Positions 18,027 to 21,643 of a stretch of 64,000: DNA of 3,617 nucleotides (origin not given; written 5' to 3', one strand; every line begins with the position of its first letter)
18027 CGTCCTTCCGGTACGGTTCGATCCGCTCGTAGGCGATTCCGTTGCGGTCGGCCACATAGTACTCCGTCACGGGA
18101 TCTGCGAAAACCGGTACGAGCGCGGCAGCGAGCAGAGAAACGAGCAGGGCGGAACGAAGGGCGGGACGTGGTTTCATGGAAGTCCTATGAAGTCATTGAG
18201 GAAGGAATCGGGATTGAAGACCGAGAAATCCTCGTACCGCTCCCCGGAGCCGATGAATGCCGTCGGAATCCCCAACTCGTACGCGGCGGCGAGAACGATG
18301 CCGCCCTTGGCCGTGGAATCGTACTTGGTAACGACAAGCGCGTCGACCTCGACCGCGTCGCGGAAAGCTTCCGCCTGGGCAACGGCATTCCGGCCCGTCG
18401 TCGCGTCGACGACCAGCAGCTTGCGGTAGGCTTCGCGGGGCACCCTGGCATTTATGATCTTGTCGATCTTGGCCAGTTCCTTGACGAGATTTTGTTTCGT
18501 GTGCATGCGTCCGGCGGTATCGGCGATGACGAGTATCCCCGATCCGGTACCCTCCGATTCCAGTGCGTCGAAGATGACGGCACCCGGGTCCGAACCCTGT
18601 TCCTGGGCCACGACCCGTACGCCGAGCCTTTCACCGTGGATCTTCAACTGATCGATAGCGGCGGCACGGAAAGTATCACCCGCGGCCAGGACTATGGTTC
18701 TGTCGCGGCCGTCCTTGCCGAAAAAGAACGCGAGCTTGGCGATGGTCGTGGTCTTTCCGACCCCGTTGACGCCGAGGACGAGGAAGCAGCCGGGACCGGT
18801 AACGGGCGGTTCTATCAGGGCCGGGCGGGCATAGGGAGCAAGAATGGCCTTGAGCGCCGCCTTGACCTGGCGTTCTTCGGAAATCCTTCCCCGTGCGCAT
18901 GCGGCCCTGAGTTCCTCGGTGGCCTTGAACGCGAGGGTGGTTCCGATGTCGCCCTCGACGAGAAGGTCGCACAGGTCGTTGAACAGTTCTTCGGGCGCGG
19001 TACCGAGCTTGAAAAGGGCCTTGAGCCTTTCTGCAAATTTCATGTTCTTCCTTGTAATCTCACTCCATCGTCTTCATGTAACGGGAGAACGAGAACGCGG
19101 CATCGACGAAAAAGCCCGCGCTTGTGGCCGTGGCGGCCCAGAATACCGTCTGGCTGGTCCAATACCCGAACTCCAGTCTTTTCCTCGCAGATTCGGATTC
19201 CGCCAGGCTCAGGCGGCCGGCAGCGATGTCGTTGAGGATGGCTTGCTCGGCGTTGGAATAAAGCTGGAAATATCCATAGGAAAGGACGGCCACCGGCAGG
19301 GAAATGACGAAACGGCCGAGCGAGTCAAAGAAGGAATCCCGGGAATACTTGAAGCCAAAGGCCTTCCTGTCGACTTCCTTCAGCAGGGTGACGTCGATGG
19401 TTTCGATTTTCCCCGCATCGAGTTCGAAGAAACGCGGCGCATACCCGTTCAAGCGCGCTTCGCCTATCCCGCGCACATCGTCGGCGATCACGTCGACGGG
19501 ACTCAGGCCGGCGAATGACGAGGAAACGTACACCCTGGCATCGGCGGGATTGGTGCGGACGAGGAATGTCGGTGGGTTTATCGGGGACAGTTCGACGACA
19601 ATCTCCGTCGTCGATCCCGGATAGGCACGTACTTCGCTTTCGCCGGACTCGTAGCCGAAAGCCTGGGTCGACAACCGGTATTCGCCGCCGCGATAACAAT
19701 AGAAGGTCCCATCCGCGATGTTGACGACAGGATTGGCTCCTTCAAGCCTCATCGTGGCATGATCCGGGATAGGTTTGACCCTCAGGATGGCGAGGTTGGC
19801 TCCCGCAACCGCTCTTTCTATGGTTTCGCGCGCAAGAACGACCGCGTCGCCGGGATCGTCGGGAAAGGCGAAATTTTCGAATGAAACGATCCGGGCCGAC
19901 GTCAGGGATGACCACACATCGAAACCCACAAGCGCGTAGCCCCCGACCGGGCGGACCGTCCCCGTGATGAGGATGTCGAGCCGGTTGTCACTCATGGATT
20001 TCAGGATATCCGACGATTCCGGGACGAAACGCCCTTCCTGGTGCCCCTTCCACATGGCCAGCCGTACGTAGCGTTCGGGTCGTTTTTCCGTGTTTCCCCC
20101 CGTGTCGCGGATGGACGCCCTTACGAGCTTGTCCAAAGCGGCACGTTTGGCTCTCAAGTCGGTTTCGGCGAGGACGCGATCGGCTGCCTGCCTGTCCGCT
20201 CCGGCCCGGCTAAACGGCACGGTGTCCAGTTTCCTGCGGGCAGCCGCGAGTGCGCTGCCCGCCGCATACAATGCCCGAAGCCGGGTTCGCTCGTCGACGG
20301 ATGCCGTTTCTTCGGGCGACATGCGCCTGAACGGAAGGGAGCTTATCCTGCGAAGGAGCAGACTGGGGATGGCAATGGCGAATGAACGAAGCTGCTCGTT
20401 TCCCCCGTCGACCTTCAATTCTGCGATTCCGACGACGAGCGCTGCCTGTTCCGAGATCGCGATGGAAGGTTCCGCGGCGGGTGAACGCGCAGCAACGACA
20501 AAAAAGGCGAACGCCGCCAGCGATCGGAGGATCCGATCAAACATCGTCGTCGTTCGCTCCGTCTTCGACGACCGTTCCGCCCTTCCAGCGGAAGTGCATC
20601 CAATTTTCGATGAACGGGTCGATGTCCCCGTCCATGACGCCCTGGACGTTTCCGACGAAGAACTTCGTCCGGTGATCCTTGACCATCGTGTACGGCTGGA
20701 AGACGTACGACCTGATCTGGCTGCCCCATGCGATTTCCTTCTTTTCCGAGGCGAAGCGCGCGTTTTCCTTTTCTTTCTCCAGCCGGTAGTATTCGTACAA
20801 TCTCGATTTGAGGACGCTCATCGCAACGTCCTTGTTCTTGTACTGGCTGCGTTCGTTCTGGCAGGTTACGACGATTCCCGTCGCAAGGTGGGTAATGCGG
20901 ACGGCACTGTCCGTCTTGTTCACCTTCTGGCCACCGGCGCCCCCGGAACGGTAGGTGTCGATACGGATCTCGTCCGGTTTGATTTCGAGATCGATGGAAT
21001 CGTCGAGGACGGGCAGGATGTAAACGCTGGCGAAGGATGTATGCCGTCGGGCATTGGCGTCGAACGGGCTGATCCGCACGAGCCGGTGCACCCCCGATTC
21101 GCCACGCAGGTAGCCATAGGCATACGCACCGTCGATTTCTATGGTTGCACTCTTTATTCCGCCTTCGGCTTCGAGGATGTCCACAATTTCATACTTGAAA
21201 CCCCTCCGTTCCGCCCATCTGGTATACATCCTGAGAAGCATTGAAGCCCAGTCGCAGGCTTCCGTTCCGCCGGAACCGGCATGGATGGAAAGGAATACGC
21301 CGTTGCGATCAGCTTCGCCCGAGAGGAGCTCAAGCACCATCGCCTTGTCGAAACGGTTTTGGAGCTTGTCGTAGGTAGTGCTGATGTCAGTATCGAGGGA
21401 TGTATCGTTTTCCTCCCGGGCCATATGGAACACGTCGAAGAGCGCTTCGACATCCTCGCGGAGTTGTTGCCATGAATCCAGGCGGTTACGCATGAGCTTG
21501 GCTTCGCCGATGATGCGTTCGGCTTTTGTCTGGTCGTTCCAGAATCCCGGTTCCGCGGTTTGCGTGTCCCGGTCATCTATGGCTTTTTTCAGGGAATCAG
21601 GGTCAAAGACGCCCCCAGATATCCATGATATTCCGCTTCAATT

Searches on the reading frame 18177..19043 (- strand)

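Call 21: search_protein_families(library=pfam, proteins=[window:18177-19043:-], max_evalue=0.01)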
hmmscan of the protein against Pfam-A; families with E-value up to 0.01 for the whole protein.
window:18177-19043:- (289 aa): 4 families
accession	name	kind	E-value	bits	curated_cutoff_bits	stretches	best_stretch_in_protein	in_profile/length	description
PF00448.28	SRP54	-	1.4e-64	217.8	22.7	1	86-285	3-194/196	SRP54-type protein, GTPase domain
PF02881.24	SRP54_N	-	2.4e-06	28.1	22.4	1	4-67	2-74/75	SRP54-type protein, helical bundle domain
PF13207.12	AAA_17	-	0.00022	22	27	1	90-219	1-128/136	AAA domain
PF13191.12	AAA_16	-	0.0057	17.6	32.6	0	77-111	16-51/167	AAA ATPase domain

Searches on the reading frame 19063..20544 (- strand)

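Call 21: search_protein_families(library=pfam, proteins=[window:19063-20544:-], max_evalue=0.01)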
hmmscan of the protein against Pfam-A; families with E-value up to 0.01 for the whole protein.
window:19063-20544:- (494 aa): 1 family
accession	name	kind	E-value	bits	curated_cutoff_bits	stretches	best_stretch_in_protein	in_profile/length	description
PF08308.17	PEGA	-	0.0024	18.2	20.8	0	327-352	4-29/71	PEGA domain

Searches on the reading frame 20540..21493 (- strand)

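Call 21: search_protein_families(library=pfam, proteins=[window:20540-21493:-], max_evalue=0.01)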
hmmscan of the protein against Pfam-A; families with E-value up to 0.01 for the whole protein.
window:20540-21493:- (318 aa): 2 families
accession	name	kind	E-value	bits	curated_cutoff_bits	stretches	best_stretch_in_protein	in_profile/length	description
PF03462.23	PCRF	-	1.4e-48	165.8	24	1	5-157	38-194/194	PCRF domain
PF00472.26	RF-1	-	5.2e-44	149.3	35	1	166-275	2-116/116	RF-1 domain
